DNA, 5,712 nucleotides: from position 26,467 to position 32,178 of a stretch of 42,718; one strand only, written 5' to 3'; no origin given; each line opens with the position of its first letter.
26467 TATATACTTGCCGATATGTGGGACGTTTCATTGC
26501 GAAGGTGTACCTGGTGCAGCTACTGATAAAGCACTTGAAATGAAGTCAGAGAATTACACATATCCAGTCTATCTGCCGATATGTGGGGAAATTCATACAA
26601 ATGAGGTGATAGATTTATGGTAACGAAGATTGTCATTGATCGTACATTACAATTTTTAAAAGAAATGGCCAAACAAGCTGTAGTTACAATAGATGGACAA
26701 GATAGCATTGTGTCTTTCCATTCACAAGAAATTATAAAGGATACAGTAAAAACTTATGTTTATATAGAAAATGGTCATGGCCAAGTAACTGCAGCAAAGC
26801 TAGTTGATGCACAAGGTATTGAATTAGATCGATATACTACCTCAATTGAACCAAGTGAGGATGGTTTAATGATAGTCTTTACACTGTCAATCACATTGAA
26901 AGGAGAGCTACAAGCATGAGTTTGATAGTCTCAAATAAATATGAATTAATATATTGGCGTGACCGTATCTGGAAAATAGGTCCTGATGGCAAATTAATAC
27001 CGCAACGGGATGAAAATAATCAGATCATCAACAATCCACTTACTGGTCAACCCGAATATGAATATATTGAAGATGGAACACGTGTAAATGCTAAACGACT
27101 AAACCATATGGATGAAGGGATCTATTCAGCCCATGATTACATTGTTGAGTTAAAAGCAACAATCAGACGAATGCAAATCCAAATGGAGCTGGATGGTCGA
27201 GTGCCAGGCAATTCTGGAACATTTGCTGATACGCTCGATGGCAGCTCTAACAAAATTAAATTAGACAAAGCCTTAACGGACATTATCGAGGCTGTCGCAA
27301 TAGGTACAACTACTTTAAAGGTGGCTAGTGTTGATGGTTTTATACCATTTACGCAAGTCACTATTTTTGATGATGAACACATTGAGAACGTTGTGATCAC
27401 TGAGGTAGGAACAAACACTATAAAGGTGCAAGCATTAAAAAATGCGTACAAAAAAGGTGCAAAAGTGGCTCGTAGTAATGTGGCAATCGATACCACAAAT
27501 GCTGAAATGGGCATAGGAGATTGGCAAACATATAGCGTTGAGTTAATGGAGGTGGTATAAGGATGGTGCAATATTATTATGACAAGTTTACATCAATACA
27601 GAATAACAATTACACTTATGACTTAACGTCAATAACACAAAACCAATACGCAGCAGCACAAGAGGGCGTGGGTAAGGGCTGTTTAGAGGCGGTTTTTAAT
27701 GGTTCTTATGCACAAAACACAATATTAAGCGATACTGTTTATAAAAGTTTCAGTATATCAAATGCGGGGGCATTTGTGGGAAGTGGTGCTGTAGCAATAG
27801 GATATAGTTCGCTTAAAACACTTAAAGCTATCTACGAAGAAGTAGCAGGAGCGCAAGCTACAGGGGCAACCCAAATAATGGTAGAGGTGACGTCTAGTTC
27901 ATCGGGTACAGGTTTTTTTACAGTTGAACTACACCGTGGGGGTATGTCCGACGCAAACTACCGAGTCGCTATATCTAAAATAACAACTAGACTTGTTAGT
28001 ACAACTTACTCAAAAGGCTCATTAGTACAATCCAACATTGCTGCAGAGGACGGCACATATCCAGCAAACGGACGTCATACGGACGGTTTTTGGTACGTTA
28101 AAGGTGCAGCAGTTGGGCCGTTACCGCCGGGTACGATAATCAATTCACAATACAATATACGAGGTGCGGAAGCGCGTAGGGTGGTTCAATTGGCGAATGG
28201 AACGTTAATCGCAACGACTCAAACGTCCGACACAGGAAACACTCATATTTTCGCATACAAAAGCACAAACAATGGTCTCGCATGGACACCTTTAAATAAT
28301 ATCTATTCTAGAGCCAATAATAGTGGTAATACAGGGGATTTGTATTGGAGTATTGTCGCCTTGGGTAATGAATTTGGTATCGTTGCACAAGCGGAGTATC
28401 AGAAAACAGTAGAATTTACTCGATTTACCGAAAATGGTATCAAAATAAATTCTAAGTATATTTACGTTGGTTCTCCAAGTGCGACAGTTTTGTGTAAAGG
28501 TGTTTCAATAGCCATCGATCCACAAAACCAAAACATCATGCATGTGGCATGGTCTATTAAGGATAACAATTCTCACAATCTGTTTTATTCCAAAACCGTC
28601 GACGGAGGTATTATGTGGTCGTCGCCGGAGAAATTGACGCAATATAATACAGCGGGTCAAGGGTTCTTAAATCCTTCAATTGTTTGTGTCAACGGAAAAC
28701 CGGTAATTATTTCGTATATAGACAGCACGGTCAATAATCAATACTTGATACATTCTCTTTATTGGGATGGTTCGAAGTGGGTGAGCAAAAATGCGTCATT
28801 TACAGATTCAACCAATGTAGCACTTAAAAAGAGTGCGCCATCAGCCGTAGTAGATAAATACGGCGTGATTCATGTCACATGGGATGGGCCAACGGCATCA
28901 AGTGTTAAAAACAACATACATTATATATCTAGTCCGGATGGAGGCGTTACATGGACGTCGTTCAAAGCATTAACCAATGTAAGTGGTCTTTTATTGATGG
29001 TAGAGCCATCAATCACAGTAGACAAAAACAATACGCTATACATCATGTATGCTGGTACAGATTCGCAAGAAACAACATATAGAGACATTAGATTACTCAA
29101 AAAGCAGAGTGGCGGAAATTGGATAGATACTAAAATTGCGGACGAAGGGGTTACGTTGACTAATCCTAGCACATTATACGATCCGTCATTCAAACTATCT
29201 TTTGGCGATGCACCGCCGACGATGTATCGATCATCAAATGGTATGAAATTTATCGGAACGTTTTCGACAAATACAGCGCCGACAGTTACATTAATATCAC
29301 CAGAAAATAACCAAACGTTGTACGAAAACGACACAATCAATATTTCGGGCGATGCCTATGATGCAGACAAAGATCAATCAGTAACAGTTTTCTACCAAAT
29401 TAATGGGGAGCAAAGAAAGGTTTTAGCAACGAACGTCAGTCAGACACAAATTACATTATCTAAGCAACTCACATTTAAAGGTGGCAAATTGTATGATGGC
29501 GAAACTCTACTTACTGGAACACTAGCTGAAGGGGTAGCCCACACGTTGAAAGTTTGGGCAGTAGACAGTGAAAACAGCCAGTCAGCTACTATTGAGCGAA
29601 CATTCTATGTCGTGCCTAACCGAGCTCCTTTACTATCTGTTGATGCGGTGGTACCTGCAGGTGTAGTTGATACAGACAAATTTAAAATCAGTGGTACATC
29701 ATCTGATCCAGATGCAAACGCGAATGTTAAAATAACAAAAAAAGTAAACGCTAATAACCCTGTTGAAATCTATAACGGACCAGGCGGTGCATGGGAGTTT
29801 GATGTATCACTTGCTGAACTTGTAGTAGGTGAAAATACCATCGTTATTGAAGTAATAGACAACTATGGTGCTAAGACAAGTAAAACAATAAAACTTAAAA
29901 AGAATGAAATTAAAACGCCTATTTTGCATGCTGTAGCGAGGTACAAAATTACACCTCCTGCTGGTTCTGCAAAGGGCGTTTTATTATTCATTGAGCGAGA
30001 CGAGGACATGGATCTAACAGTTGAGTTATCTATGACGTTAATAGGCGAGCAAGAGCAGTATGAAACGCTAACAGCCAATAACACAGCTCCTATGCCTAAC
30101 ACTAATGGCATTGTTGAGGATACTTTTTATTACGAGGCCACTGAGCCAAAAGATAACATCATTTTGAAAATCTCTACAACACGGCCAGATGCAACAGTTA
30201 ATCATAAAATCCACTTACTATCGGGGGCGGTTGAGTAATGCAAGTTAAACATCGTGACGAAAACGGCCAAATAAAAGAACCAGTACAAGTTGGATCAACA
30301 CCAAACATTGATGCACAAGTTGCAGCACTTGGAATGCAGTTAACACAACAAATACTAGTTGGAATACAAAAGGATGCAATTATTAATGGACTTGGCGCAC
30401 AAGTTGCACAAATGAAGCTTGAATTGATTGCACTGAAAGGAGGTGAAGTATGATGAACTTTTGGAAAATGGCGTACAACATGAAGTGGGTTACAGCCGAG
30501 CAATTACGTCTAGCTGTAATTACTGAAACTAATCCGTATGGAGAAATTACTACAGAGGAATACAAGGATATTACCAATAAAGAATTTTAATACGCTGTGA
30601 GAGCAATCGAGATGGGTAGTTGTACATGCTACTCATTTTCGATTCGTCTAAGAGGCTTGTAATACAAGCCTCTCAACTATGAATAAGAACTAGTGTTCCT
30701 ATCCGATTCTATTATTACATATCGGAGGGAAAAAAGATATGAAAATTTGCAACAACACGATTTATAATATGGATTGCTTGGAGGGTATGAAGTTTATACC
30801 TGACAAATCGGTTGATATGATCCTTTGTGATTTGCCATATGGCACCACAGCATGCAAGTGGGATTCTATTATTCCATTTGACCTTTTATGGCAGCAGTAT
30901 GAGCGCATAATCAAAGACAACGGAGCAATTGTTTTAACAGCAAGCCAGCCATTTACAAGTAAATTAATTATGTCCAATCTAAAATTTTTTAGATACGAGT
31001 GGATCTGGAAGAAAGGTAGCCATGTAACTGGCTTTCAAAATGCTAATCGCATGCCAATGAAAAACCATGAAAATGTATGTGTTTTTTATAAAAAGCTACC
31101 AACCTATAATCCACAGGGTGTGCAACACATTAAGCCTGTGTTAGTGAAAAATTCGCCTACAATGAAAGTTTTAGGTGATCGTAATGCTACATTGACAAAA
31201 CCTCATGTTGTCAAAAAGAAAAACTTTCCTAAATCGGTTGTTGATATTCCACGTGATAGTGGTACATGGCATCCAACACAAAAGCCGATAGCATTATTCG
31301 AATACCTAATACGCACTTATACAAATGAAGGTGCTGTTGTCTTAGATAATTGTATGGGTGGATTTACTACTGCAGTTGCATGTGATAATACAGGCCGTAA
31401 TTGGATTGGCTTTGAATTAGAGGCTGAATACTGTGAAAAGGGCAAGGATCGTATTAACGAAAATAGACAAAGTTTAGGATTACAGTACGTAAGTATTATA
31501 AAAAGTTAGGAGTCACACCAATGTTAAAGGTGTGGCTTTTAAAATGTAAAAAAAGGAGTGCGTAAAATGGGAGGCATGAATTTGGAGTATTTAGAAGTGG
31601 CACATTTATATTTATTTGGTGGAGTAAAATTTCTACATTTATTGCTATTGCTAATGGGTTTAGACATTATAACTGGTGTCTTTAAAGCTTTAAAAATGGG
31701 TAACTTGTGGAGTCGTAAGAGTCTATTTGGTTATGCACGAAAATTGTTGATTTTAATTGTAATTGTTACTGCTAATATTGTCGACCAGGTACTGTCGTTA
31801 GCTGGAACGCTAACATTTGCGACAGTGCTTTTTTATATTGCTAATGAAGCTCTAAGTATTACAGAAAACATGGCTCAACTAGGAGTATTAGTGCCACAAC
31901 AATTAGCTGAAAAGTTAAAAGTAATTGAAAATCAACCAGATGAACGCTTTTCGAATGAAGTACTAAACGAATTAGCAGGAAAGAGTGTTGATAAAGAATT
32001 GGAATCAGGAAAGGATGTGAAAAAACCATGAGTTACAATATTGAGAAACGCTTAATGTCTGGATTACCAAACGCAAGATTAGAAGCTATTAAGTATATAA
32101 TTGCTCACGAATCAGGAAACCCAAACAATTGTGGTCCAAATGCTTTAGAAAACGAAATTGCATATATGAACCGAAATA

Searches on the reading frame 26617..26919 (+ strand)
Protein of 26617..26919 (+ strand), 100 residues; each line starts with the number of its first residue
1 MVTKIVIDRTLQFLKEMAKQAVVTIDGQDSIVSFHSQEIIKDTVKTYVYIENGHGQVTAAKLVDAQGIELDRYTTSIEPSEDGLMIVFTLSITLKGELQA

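Call 75: find_encoding_contigs(protein=window:26617-26919:+, flank=10000, max_places=10)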
Protein window:26617-26919:+ (100 aa): 6 contigs read that carry it; 4 places shown.
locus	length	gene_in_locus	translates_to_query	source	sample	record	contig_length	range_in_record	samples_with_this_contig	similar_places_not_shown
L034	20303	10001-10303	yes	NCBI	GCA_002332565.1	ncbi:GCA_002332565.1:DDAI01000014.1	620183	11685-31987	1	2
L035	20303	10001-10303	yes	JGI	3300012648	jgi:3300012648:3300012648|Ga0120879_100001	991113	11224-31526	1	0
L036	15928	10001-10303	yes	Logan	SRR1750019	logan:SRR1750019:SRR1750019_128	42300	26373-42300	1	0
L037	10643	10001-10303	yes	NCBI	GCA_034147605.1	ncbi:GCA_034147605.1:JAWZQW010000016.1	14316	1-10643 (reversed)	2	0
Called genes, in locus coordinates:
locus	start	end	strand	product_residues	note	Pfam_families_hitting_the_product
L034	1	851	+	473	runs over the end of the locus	-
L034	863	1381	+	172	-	PF04985:Phage_tube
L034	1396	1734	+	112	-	PF10109:Phage_TAC_7 (weak)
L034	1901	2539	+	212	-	PF10145:PhageMin_Tail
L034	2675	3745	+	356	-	PF01541:GIY-YIG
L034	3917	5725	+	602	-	-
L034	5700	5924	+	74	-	PF05489:Phage_tail_X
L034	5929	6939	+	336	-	PF05954:Phage_GPD (faint), PF24032:YQBQ (weak)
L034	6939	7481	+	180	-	PF04717:Phage_base_V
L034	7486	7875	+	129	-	PF06995:Phage_P2_GpU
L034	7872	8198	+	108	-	PF04965:GPW_gp25 (weak)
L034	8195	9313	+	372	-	PF04865:Baseplate_J, PF26078:Baseplate_J_M, PF26079:Baseplate_J_C (faint)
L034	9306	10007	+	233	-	PF09684:Tail_P2_I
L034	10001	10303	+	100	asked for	-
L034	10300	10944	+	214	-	-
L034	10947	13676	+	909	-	PF13088:BNR_2 (faint), PF17957:Big_7 (weak)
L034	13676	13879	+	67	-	-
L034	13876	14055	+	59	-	-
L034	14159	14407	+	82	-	-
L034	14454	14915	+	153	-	PF05105:Phage_holin_4_1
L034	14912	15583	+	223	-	PF13539:Peptidase_M15_4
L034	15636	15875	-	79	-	-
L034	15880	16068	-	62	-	-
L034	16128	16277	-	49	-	-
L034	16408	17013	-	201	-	PF12978:DUF3862 (weak), PF04355:BamE (faint), PF07467:BLIP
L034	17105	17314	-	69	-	PF13443:HTH_26 (weak)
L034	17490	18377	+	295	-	PF01475:FUR (faint), PF13730:HTH_36, PF08279:HTH_11 (weak)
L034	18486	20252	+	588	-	PF10592:AIPR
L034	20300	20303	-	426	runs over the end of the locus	-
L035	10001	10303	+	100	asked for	-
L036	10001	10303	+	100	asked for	-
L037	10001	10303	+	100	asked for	-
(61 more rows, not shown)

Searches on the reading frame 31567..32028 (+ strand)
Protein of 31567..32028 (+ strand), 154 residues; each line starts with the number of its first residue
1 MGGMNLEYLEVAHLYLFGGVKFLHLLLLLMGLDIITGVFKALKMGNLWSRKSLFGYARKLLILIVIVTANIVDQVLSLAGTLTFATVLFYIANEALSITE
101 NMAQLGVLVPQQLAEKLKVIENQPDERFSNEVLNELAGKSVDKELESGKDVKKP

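Call 74: find_encoding_contigs(protein=window:31567-32028:+, flank=10000, max_places=8)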
Protein seq(154 aa) (154 aa): 5 contigs read that carry it; 5 places shown.
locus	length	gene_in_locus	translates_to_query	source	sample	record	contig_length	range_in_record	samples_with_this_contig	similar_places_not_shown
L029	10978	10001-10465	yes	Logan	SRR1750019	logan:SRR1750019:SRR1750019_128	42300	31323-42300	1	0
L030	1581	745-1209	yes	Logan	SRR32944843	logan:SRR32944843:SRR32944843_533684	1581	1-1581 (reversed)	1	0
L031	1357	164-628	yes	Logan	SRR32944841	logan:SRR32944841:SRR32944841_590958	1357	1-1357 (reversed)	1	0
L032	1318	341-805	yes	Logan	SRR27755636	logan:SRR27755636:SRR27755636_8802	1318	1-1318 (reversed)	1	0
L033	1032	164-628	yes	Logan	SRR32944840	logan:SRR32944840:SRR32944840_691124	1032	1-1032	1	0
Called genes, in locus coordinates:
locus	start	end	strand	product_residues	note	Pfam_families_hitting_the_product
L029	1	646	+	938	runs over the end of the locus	PF10145:PhageMin_Tail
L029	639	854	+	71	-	-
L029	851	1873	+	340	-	PF05954:Phage_GPD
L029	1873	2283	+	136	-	-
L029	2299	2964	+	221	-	PF06995:Phage_P2_GpU, PF08239:SH3_3 (weak)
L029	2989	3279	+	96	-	PF04965:GPW_gp25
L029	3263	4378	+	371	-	PF04865:Baseplate_J, PF26078:Baseplate_J_M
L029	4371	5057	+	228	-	PF09684:Tail_P2_I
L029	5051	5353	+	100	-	-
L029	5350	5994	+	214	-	-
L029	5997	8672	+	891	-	PF15892:BNR_4 (faint), PF17957:Big_7 (weak)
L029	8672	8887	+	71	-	-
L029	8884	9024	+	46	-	PF09693:Phage_XkdX (weak)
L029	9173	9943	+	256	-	PF01555:N6_N4_Mtase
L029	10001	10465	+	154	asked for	PF05105:Phage_holin_4_1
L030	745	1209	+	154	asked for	PF05105:Phage_holin_4_1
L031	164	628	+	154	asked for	PF05105:Phage_holin_4_1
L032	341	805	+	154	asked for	PF05105:Phage_holin_4_1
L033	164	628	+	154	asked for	PF05105:Phage_holin_4_1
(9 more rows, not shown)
